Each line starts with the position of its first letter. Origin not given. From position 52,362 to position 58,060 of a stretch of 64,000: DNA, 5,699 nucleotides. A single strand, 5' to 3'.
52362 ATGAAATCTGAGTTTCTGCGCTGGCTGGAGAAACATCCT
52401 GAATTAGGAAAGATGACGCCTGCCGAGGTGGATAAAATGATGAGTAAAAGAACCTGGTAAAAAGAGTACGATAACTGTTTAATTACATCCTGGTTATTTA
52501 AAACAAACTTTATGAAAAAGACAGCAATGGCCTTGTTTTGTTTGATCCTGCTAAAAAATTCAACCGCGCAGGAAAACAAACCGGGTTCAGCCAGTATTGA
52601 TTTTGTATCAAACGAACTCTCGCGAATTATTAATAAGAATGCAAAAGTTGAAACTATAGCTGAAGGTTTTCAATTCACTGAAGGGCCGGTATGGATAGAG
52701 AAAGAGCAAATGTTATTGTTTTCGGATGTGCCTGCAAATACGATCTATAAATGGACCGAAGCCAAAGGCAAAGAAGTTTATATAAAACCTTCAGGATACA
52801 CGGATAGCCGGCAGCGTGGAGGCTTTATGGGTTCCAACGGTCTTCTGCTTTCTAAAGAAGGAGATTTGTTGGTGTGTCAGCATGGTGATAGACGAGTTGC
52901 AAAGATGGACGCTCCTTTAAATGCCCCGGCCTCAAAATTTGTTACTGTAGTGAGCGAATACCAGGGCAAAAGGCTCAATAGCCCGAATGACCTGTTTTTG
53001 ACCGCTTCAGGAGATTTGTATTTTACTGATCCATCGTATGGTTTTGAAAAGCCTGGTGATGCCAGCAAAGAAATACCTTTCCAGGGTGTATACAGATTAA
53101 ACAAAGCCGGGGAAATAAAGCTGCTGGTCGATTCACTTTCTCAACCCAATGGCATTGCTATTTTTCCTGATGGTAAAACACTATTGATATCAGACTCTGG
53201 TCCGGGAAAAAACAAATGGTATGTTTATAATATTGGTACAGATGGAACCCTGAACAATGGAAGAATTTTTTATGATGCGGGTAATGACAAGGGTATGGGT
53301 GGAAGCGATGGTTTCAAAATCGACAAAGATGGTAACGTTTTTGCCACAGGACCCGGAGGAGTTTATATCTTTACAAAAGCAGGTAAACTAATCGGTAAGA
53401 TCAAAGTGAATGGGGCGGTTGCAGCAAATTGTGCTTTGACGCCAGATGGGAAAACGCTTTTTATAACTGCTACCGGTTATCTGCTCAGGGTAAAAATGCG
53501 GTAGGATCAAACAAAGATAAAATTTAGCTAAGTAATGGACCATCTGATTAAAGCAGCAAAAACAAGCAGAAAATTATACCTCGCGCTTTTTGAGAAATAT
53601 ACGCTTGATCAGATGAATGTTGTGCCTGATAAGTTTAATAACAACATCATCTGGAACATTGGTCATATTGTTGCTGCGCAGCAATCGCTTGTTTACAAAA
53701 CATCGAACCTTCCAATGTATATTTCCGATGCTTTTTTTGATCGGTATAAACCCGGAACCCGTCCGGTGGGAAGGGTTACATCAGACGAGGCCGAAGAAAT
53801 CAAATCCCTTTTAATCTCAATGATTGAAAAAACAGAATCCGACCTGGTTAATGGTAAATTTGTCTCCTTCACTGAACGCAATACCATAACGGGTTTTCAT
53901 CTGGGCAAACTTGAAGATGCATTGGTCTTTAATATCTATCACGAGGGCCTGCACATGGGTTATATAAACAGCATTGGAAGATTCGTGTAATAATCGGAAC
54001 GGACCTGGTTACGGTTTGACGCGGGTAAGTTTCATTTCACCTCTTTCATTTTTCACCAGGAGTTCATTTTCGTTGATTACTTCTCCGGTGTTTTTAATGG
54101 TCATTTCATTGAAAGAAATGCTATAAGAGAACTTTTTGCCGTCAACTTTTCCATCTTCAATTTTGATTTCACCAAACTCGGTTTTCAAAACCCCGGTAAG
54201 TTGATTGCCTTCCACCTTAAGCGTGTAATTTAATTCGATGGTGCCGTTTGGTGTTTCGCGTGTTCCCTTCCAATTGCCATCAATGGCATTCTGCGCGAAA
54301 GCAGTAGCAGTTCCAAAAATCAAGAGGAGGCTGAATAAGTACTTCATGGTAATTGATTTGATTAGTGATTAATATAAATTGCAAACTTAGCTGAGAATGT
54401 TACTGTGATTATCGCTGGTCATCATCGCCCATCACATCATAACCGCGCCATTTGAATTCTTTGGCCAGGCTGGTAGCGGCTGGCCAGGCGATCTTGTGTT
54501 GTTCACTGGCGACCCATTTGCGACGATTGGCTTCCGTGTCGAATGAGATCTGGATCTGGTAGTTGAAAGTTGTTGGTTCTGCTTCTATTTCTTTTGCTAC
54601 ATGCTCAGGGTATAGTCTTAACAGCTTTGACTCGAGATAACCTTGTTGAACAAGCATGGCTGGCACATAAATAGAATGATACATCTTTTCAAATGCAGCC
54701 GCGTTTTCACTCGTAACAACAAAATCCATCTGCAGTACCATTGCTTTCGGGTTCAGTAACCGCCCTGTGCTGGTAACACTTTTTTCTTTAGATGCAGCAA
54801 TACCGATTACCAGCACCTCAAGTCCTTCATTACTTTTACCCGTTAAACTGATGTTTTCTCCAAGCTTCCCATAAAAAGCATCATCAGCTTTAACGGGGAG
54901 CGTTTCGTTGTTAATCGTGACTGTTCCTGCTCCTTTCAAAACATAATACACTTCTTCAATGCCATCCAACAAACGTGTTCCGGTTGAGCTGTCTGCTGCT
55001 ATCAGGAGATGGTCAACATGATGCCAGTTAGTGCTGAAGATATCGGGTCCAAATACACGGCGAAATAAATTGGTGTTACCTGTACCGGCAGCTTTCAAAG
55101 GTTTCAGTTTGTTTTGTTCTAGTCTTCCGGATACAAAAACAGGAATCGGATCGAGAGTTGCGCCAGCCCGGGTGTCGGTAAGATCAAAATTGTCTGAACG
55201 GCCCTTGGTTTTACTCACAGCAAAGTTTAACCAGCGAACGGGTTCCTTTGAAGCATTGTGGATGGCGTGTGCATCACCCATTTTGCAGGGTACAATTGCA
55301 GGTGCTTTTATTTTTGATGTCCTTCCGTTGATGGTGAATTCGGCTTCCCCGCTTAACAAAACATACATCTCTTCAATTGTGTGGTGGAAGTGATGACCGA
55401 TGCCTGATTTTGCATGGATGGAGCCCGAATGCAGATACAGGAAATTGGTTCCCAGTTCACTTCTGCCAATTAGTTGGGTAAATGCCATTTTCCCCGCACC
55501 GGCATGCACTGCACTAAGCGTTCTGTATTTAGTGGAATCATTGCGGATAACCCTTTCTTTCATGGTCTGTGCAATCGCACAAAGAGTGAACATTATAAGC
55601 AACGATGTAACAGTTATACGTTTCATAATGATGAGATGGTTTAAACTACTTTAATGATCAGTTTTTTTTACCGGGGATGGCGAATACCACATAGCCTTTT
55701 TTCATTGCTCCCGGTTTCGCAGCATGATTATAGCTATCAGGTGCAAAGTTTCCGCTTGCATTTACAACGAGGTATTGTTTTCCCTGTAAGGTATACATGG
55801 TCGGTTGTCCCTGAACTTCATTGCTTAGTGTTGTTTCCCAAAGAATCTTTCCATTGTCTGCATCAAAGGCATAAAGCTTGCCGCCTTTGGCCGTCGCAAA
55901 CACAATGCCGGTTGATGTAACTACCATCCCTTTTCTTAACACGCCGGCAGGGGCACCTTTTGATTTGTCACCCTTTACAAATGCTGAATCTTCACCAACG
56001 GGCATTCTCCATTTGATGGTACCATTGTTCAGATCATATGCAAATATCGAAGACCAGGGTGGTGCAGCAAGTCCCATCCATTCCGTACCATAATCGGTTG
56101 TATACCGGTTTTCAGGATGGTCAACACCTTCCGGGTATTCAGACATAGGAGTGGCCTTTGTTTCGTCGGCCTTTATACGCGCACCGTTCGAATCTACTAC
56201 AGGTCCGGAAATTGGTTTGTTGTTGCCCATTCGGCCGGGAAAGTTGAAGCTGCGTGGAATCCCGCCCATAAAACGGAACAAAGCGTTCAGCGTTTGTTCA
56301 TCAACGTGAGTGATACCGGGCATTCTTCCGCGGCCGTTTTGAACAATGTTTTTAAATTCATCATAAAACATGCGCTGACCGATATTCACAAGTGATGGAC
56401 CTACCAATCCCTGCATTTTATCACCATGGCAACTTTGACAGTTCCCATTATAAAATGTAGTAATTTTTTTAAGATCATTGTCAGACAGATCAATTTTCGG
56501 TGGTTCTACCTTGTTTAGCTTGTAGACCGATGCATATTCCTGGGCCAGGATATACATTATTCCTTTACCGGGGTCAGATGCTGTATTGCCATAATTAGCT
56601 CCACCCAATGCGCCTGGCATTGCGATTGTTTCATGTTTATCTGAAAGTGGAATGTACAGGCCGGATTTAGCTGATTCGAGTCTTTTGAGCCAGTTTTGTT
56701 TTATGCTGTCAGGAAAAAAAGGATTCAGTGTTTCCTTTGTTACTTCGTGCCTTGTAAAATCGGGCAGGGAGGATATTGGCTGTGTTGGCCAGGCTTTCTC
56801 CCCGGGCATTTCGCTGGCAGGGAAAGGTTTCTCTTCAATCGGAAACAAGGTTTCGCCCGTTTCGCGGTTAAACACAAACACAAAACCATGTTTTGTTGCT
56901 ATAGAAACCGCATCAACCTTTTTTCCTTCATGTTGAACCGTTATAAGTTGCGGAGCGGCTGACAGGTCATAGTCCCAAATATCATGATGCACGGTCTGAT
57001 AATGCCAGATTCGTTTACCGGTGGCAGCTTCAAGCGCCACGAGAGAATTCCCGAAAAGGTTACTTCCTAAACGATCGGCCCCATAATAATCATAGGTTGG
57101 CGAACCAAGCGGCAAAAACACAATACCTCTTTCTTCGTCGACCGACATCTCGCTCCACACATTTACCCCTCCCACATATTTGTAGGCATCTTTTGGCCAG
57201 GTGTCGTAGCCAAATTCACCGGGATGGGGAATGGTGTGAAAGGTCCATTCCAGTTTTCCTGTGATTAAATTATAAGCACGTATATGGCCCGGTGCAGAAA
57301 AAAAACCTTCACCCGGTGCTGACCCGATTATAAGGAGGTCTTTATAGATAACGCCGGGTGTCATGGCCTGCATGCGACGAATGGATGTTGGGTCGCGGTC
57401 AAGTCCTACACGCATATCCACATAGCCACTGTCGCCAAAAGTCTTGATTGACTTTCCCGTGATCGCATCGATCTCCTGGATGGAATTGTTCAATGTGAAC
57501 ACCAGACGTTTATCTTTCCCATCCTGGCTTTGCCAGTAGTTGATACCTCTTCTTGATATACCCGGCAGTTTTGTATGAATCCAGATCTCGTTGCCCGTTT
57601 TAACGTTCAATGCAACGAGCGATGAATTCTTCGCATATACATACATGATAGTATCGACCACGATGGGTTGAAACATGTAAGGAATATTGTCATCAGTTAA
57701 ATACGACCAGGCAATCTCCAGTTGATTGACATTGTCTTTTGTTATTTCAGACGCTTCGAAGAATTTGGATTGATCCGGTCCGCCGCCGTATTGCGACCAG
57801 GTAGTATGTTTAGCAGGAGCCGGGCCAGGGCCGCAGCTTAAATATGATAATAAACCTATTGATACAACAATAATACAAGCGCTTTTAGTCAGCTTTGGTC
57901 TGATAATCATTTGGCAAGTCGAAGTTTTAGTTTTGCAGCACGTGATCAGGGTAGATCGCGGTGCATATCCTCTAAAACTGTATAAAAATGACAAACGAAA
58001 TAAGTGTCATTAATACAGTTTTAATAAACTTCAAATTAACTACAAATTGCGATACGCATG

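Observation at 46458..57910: Candidate periplasmic oxidative sugar-acid pathway built from exported versions of normally cytoplasmic enzymes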

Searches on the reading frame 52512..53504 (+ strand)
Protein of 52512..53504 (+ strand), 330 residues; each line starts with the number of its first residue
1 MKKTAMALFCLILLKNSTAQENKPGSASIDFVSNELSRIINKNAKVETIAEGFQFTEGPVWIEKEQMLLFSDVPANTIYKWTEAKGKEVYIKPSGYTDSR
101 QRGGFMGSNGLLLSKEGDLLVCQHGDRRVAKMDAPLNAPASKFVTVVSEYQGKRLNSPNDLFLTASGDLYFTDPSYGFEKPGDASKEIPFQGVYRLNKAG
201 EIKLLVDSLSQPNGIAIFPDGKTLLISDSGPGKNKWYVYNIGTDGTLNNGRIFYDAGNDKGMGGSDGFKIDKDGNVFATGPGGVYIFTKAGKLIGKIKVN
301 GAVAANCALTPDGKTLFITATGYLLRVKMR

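Call 3: search_protein_families(library=pfam, proteins=[window:52512-53504:+], max_evalue=0.01)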
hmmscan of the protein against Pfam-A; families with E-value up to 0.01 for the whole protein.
window:52512-53504:+ (330 aa): 4 families
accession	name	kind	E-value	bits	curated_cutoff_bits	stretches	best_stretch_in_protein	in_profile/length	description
PF08450.18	SGL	-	8.4e-44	150.5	26.3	1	55-321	1-245/246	SMP-30/Gluconolactonase/LRE-like region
PF03088.22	Str_synth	-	6.3e-08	33.1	25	1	167-229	10-76/89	Strictosidine synthase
PF01731.26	Arylesterase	-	0.00083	20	21.3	0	198-229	42-73/86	Arylesterase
PF07676.18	PD40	-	0.0031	17.9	20.9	0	215-233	14-33/38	WD40-like Beta Propeller Repeat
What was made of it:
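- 52512..53504 (+): SMP-30/SGL-family lactonase with a Sec signal peptide. An occasional member of the locus. Pfam SGL at 150 bits (call 3).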

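Call 4: search_protein_families(library=ncbifam, proteins=[window:52512-53504:+], max_evalue=0.01)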
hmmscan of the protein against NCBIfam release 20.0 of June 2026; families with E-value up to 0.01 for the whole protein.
window:52512-53504:+ (330 aa): 1 family
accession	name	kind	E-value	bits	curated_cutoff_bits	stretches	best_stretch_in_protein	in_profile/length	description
NF033206.1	ScyE_fam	subfamily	5.5e-05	22.8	80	0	92-177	240-323/333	ScyD/ScyE family protein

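Call 68: search_solved_structures(query=window:52512-53504:+, max_evalue=1e-10)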
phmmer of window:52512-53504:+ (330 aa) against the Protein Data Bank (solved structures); distinct sequences matched with E-value up to 1e-10: 3.
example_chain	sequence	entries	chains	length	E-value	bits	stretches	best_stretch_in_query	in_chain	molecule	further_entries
3e5z_A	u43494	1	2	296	7.5e-39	137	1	42-321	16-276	putative Gluconolactonase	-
3dr2_A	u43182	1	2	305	3.7e-32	115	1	44-320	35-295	Exported gluconolactonase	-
3wwa_A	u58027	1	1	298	3.4e-12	49.4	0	104-175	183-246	Pizza7H protein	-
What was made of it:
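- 52512..53504 (+): PDB matches are the putative gluconolactonase 3e5z and the exported gluconolactonase 3dr2 (call 68).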

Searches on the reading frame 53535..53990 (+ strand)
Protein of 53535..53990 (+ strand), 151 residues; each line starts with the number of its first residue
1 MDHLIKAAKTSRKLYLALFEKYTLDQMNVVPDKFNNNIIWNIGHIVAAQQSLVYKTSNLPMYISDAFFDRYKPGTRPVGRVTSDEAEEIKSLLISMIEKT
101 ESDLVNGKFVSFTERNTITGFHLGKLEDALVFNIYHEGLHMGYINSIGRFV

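Call 3: search_protein_families(library=pfam, proteins=[window:53535-53990:+], max_evalue=0.01)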
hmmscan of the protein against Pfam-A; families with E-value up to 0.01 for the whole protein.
window:53535-53990:+ (151 aa): 1 family
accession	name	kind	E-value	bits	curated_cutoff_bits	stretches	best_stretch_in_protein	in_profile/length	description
PF12867.12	DinB_2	-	2.2e-18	67.4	24.8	1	9-144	3-128/128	DinB superfamily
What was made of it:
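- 53535..53990 (+): DinB_2-family protein with no signal peptide. Not conserved with the module. Pfam DinB_2 at 67 bits (call 3).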

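Call 4: search_protein_families(library=ncbifam, proteins=[window:53535-53990:+], max_evalue=0.01)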
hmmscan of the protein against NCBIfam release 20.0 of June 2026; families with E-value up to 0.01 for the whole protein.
window:53535-53990:+ (151 aa): 0 families

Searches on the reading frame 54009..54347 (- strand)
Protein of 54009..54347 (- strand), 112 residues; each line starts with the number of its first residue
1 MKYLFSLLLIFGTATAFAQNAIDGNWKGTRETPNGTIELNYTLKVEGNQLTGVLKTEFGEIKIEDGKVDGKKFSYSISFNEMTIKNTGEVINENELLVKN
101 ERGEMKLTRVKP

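Call 3: search_protein_families(library=pfam, proteins=[window:54009-54347:-], max_evalue=0.01)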
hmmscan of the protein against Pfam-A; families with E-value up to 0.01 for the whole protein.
window:54009-54347:- (112 aa): 1 family
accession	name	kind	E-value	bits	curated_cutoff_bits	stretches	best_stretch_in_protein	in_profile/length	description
PF23905.1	DUF7247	-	0.0069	17.4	27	1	37-73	27-63/106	Domain of unknown function (DUF7247)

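Call 4: search_protein_families(library=ncbifam, proteins=[window:54009-54347:-], max_evalue=0.01)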
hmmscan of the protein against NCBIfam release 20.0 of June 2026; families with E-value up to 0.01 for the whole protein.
window:54009-54347:- (112 aa): 0 families

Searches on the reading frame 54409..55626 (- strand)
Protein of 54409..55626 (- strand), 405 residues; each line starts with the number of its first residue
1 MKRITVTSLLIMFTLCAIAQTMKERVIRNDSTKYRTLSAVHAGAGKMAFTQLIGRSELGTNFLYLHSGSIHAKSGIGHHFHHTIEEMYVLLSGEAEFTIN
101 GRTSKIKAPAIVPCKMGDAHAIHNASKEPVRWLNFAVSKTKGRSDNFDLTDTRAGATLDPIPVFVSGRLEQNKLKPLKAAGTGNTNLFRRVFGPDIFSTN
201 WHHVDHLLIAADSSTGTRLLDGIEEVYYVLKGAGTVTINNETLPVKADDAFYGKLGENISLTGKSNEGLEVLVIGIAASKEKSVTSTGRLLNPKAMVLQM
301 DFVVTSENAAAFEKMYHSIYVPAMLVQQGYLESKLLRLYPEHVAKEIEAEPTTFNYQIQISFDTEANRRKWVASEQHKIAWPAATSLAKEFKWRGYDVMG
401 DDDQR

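Call 3: search_protein_families(library=pfam, proteins=[window:54409-55626:-], max_evalue=0.01)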
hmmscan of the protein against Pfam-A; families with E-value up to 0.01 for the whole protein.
window:54409-55626:- (405 aa): 4 families
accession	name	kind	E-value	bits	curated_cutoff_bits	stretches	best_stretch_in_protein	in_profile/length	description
PF07883.17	Cupin_2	-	3.4e-17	62.3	27.2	2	75-134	10-68/70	Cupin domain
PF02311.25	AraC_binding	-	4.7e-07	30.1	21.1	1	225-336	25-132/135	AraC-like ligand binding domain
PF01050.24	MannoseP_isomer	-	0.00049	20.7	23.6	0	78-138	43-103/116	Mannose-6-phosphate isomerase C-terminal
PF14114.12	DUF4286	-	0.0011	19.6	25.8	1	297-379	3-78/100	Domain of unknown function (DUF4286)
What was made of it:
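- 54409..55626 (-): Exported two-cupin protein with a weak ABM-like C-terminal region. Lineage-specific. Pfam Cupin_2 twice; DUF4286 at 19.6 bits, below cut-off (call 3).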

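Call 4: search_protein_families(library=ncbifam, proteins=[window:54409-55626:-], max_evalue=0.01)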
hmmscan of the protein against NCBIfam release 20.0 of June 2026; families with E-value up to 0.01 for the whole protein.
window:54409-55626:- (405 aa): 3 families
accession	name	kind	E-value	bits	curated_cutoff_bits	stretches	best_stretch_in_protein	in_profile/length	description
NF007408.0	PRK09943.1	equivalog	0.0033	17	211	0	77-132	121-176/185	HTH-type transcriptional regulator PuuR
TIGR01479.1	GMP_PMI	equivalog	0.0038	16.1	372.95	0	75-132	387-444/467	mannose-1-phosphate guanylyltransferase/mannose-6-phosphate isomerase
NF050094.1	BetDgalsidMYCTU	equivalog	0.0057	16.9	175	0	67-130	39-102/113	beta-D-galactosidase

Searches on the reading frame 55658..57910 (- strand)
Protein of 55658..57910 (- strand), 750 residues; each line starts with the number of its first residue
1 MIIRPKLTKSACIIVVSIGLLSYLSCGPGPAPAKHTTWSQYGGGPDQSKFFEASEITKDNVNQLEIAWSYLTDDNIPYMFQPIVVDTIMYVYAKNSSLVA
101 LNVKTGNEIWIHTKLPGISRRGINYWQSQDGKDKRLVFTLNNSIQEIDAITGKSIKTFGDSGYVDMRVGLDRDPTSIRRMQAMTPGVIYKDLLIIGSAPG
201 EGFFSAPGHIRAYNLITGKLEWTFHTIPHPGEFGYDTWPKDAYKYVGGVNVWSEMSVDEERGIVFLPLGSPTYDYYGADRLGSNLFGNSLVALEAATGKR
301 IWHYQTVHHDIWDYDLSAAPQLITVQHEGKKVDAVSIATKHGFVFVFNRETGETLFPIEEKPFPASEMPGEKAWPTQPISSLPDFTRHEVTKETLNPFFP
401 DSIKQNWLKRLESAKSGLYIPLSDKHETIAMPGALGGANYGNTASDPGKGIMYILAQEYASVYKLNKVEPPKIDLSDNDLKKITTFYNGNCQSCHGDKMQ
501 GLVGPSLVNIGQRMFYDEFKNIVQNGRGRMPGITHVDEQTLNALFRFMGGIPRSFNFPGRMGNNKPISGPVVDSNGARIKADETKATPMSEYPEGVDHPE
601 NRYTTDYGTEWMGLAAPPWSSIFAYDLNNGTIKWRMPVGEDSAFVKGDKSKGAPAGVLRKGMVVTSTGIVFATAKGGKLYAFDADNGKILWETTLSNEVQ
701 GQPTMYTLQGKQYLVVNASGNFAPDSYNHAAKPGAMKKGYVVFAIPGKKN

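Call 3: search_protein_families(library=pfam, proteins=[window:55658-57910:-], max_evalue=0.01)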
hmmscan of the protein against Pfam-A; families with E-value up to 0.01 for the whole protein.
window:55658-57910:- (750 aa): 5 families
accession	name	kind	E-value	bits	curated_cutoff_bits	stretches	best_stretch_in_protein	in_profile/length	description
PF01011.28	PQQ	-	5.5e-156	521.2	26.7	2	38-470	1-449/595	Glucose/ethanol/alcohol dehydrogenase, beta-propeller domain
PF13360.13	PQQ_2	-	2.3e-19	70.4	27.6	1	621-706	4-72/233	Outer membrane protein assembly factor BamB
PF13442.11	Cytochrome_CBB3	-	5.3e-11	43.1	27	1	480-548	3-68/68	Cytochrome C oxidase, cbb3-type, subunit III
PF13570.13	Beta-prop_ACSF4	-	9.9e-09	35.5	133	1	623-718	74-153/329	Beta-alanine-activating enzyme, beta-propeller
PF25293.1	Beta-prop_EMC1_N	-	0.0034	17.5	34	0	626-738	91-191/219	EMC1 N-terminal beta-propeller domain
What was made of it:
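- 55658..57910 (-): PQQ-type eight-bladed propeller dehydrogenase with an inserted cytochrome c domain and a lipoprotein-like signal. Lineage-specific; substrate unknown. Pfam PQQ at 521 bits and Cytochrome_CBB3 at 43 bits, residues 480-548 (call 3).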

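Call 4: search_protein_families(library=ncbifam, proteins=[window:55658-57910:-], max_evalue=0.01)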
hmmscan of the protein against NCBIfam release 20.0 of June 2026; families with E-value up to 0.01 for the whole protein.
window:55658-57910:- (750 aa): 14 families
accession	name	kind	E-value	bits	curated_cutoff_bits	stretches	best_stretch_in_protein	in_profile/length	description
TIGR03074.1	PQQ_membr_DH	subfamily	2.6e-97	326.5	832.65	2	34-482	153-626/783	membrane-bound PQQ-dependent dehydrogenase, glucose/quinate/shikimate family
TIGR03075.1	PQQ_enz_alc_DH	subfamily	4.4e-63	213.7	480.05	2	35-355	18-339/530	PQQ-dependent dehydrogenase, methanol/ethanol family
TIGR04528.1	acido_non_PQQ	subfamily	1.5e-59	202.1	650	2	35-356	3-311/493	acido-empty-quinoprotein group A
NF008351.0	PRK11138.1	equivalog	8e-15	54.2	423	2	622-718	81-167/394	outer membrane protein assembly factor BamB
NF045773.1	cytochro_C550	exception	3.4e-14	52.8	125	1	483-539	52-108/118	cytochrome c550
TIGR03300.1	assembly_YfgL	equivalog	3.4e-14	52.3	285.2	1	622-705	77-143/377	outer membrane protein assembly factor BamB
NF045774.1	cytochro_C551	exception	5.4e-14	52.1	118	1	481-539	40-97/110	cytochrome c551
NF050122.1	bc1_QcrC_actin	exception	4e-05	23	200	1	476-533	37-89/253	cytochrome bc1 complex diheme cytochrome c subunit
TIGR04485.1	thiosulf_SoxX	equivalog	0.00039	21.1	61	1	488-532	2-51/78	sulfur oxidation c-type cytochrome SoxX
NF041516.1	PA2928_fam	subfamily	0.0013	18.2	70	0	679-722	316-357/376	PA2928 family protein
NF053615.1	SerThrKinAfsKStmc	equivalog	0.0026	16.4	1300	0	664-694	527-557/809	protein serine/threonine kinase AfsK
TIGR03874.1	4cys_cytochr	equivalog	0.0044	16.8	161.75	1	487-529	40-83/143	c-type cytochrome, methanol metabolism-related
NF011054.0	PRK14486.1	equivalog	0.0081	15.7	447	0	481-527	216-263/294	putative bifunctional cbb3-type cytochrome c oxidase subunit II/cytochrome c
TIGR03872.1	cytochrome_MoxG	equivalog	0.0083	16.3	147.8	0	477-508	41-72/133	cytochrome c(L), periplasmic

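Call 67: search_solved_structures(query=window:55658-57910:-, max_evalue=1e-10)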
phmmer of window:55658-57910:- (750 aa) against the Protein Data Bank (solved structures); distinct sequences matched with E-value up to 1e-10: 26.
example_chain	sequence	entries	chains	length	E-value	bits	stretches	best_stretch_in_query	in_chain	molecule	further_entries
1yiq_A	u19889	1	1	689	6.2e-37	130.3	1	36-356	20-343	Quinohemoprotein alcohol dehydrogenase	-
8gy2_A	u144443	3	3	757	2.2e-34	121.8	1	37-355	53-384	Alcohol dehydrogenase (quinone), dehydrogenase subunit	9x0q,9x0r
1kv9_A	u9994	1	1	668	1.3e-31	112.7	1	37-355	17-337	TYPE II QUINOHEMOPROTEIN ALCOHOL DEHYDROGENASE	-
1kb0_A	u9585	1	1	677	4.2e-29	104.4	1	188-355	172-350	quinohemoprotein alcohol dehydrogenase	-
2d0v_A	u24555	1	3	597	1.6e-23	85.9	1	36-355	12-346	methanol dehydrogenase large subunit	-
22vi_A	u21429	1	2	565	1.3e-22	82.9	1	37-316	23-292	Quinohemoprotein alcohol dehydrogenase ADH-IIG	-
6zcv_A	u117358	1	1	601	2.5e-22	82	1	54-365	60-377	Quinoprotein ethanol dehydrogenase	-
6zcw_A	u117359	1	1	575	5.6e-22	80.8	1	54-366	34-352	Quinoprotein ethanol dehydrogenase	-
9m2c_A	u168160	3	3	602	5.7e-21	77.5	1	38-320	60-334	PQQ-binding-like beta-propeller repeat protein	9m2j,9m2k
6dam_A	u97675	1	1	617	1.3e-20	76.3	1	233-357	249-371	Lanthanide-dependent methanol dehydrogenase XoxF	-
7wmd_A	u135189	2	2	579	2e-20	75.7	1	49-319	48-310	PQQ-dependent alcohol dehydrogenase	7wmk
4tqo_B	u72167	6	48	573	5.2e-20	74.3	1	48-354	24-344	Methanol dehydrogenase protein, large subunit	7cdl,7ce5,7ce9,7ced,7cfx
1lrw_A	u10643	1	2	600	5.6e-20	74.2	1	37-355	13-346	methanol dehydrogenase subunit 1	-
5xm3_A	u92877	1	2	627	6.3e-20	74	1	17-355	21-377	Glucose dehydrogenase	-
2ad6_A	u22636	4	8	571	2.4e-19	72.1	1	50-365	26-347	Methanol dehydrogenase subunit 1 | METHANOL DEHYDROGENASE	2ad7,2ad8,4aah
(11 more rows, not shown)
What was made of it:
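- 55658..57910 (-): Best PDB match is quinohemoprotein alcohol dehydrogenase at 130 bits (call 67).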
